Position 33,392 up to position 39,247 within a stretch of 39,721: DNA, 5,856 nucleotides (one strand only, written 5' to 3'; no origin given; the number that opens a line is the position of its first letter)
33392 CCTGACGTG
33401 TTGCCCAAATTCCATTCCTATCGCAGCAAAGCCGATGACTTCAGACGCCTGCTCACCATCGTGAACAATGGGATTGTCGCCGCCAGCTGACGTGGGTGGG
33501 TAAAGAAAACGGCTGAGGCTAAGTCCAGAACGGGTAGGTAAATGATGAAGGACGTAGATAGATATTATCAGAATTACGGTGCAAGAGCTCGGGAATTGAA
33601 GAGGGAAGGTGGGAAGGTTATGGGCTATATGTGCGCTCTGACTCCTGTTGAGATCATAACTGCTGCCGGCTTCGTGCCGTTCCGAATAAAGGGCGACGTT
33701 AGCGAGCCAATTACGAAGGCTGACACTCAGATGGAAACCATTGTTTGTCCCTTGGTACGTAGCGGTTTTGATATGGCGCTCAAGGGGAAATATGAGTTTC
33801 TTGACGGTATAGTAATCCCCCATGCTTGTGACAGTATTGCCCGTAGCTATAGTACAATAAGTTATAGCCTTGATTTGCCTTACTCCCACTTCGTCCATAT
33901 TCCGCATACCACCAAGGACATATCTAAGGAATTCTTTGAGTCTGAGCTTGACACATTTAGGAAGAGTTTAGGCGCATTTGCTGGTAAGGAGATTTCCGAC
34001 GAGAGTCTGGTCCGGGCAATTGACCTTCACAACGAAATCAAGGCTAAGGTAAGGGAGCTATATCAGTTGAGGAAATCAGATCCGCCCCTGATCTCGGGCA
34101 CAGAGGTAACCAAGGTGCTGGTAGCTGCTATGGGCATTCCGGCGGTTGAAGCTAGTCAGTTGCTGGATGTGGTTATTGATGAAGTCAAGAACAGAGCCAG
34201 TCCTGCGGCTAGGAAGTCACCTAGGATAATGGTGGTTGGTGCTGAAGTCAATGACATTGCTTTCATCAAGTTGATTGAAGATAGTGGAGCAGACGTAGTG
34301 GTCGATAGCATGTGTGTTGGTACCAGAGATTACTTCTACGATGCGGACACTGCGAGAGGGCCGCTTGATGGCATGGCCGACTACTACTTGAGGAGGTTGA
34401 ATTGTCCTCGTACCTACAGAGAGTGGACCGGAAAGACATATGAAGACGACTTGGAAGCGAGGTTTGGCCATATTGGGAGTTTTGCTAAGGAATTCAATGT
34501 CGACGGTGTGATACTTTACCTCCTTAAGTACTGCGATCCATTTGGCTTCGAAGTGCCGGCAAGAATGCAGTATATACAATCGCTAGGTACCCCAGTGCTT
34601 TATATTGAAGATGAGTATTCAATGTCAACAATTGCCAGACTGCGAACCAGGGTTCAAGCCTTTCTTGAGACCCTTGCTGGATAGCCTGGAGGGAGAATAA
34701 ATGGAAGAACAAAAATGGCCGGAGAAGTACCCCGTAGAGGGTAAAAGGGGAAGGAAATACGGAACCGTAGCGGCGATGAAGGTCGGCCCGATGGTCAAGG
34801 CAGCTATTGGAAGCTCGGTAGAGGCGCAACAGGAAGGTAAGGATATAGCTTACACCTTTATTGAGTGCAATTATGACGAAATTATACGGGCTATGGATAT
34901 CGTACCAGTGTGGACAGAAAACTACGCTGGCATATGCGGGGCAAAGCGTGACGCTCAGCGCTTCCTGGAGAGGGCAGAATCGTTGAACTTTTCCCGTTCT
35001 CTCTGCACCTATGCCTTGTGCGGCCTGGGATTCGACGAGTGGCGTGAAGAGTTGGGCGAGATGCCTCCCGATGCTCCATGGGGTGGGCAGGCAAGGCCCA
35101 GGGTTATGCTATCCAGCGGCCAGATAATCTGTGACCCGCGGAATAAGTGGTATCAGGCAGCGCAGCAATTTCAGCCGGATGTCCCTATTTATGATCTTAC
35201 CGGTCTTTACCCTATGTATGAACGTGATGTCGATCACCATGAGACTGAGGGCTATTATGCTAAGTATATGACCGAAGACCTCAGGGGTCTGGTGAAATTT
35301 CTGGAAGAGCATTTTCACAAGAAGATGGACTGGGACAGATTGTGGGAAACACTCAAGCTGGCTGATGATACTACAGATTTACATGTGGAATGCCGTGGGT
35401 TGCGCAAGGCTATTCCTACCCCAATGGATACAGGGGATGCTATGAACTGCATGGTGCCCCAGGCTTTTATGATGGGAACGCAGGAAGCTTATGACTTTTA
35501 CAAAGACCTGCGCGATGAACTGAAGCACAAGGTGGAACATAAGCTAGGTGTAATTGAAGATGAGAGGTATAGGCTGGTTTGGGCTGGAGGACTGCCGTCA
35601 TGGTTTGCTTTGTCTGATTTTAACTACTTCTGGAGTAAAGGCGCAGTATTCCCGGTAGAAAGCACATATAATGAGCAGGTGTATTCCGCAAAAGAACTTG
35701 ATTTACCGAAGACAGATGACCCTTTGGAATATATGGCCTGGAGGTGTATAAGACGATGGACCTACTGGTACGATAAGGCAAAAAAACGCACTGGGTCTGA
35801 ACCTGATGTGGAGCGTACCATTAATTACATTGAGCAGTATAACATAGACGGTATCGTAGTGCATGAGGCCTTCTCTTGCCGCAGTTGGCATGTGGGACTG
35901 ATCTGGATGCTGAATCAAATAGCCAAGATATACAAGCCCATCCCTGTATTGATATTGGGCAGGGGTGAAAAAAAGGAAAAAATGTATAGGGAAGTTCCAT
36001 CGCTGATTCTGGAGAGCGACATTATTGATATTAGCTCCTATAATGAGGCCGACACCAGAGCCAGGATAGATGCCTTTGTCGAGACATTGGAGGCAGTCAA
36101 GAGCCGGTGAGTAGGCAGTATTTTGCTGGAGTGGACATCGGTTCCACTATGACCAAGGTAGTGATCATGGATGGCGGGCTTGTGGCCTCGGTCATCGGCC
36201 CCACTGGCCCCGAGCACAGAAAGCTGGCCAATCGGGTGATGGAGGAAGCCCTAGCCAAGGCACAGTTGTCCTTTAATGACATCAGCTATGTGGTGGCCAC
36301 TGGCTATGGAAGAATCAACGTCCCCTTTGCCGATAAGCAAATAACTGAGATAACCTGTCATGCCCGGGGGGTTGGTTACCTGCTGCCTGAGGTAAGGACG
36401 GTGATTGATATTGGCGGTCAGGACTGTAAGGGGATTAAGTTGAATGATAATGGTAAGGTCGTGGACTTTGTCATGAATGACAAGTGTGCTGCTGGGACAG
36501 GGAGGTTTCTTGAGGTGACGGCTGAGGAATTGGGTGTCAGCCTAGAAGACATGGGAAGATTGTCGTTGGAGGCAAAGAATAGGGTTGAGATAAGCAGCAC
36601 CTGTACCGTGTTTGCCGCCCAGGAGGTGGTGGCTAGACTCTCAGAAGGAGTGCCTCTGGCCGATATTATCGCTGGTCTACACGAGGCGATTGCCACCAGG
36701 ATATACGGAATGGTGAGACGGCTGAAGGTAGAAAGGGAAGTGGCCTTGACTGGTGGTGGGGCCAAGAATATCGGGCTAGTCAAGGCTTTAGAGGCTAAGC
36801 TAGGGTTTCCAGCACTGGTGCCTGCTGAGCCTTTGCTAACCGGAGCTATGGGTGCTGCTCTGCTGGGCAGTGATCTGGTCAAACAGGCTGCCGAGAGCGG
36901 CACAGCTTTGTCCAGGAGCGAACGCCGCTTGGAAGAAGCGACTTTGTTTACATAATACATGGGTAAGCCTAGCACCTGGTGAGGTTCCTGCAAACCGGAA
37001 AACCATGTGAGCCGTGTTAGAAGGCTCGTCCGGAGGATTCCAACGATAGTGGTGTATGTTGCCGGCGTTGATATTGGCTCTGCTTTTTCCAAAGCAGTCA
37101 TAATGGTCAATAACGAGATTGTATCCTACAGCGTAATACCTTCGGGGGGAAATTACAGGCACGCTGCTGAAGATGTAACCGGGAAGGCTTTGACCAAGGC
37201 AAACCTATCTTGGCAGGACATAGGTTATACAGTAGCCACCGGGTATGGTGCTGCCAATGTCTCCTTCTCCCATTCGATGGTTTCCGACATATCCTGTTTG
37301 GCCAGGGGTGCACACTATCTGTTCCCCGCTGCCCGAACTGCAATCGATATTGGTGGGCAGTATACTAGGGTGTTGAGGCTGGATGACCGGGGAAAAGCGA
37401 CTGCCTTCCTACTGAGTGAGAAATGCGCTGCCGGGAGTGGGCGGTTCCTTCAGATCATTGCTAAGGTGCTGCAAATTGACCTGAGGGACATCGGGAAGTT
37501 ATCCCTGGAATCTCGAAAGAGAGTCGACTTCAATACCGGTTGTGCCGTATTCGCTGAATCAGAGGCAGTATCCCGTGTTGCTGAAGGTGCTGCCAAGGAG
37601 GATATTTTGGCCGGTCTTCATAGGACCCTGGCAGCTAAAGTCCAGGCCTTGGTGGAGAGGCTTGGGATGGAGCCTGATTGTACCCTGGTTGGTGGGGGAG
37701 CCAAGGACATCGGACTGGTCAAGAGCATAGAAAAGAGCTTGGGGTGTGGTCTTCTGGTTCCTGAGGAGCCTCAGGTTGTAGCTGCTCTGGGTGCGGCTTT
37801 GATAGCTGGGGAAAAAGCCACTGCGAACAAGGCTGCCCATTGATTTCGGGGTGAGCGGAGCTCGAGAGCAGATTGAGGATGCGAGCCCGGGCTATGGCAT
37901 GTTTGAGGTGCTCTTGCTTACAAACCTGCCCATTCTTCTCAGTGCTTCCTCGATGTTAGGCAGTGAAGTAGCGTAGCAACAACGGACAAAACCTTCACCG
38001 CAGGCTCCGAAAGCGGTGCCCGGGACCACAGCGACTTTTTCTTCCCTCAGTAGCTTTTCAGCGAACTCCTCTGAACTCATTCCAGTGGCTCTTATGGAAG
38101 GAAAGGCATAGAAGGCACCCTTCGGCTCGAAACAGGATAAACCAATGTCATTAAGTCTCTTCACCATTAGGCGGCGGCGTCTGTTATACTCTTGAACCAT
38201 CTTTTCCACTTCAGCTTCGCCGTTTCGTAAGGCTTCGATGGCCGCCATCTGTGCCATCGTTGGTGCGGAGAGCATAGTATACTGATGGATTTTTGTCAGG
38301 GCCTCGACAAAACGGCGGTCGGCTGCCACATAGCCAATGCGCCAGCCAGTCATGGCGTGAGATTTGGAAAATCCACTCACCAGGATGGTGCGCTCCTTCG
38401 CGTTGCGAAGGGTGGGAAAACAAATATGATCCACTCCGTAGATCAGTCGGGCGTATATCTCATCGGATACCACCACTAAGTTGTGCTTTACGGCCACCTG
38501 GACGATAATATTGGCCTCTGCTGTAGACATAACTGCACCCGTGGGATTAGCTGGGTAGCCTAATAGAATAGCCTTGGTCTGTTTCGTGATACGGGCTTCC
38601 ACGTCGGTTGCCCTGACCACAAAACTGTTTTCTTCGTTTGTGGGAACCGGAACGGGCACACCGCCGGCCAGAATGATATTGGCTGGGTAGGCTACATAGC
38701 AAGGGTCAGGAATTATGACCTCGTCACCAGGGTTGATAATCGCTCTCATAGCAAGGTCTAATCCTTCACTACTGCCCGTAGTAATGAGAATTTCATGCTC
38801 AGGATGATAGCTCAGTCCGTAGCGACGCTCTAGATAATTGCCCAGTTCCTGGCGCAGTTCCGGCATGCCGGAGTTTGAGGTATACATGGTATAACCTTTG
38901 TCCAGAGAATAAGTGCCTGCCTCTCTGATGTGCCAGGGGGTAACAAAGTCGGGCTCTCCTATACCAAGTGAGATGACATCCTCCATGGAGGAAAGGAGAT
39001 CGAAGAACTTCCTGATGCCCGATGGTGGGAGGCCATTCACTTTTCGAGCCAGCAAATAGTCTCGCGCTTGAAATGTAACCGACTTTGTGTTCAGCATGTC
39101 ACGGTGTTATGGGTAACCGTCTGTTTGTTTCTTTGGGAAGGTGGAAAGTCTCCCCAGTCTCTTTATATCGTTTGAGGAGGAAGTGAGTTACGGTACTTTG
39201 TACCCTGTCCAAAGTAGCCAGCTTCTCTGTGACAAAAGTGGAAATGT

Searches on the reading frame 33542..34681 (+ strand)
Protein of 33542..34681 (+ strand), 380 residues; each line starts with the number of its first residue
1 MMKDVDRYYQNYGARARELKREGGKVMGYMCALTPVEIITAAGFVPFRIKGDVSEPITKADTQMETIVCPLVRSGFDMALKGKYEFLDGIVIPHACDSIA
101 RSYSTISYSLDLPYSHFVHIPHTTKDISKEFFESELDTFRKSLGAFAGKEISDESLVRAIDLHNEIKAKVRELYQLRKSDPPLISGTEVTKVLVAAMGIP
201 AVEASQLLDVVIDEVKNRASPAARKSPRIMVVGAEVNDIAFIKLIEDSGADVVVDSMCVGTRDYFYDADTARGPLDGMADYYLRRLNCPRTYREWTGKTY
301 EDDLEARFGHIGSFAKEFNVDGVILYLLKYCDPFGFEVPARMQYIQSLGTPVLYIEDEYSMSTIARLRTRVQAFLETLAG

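Call 74: search_protein_families(library=pfam, proteins=[window:33542-34681:+], max_evalue=0.00001)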
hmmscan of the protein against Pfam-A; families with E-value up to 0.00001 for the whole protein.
window:33542-34681:+ (380 aa): 1 family
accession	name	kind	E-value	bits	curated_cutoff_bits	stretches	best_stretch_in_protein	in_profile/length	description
PF06050.19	HGD-D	-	4.3e-82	276.9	28.4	1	31-378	1-342/342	2-hydroxyglutaryl-CoA dehydratase, D-component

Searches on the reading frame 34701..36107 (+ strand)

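Call 74: search_protein_families(library=pfam, proteins=[window:34701-36107:+], max_evalue=0.00001)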
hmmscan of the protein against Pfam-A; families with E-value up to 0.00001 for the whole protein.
window:34701-36107:+ (469 aa): 1 family
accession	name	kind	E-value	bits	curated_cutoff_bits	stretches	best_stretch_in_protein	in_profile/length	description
PF06050.19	HGD-D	-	4.5e-46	158.4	28.4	1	59-463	6-342/342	2-hydroxyglutaryl-CoA dehydratase, D-component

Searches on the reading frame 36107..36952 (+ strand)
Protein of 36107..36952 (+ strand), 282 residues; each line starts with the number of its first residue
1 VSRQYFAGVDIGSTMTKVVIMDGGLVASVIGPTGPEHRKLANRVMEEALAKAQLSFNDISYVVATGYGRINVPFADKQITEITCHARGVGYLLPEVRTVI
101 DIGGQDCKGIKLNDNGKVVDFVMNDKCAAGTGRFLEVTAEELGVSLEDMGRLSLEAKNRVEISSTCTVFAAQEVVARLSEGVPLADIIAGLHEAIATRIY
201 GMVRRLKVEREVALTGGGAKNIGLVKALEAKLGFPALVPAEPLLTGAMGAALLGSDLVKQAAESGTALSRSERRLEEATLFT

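Call 74: search_protein_families(library=pfam, proteins=[window:36107-36952:+], max_evalue=0.00001)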
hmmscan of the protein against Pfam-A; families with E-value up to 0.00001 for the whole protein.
window:36107-36952:+ (282 aa): 1 family
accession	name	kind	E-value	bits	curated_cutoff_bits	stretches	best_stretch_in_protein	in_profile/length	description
PF01869.26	BcrAD_BadFG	-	5.5e-66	223.3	31.5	1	8-254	2-271/271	BadF/BadG/BcrA/BcrD ATPase family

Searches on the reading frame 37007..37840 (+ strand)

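Call 74: search_protein_families(library=pfam, proteins=[window:37007-37840:+], max_evalue=0.00001)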
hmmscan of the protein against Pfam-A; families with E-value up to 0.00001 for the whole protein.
window:37007-37840:+ (278 aa): 1 family
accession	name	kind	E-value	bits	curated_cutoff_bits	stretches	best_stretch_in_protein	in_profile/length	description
PF01869.26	BcrAD_BadFG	-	9e-54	183.2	31.5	1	20-267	2-271/271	BadF/BadG/BcrA/BcrD ATPase family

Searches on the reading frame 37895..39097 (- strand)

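Call 74: search_protein_families(library=pfam, proteins=[window:37895-39097:-], max_evalue=0.00001)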
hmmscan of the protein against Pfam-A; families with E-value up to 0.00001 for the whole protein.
window:37895-39097:- (401 aa): 2 families
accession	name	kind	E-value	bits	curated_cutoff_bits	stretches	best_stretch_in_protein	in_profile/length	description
PF00155.27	Aminotran_1_2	-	7.2e-78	262.7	19.7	1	40-388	2-360/361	Aminotransferase class I and II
PF01041.23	DegT_DnrJ_EryC1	-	4.9e-12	46.2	19.8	1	100-212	39-145/360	DegT/DnrJ/EryC1/StrS aminotransferase family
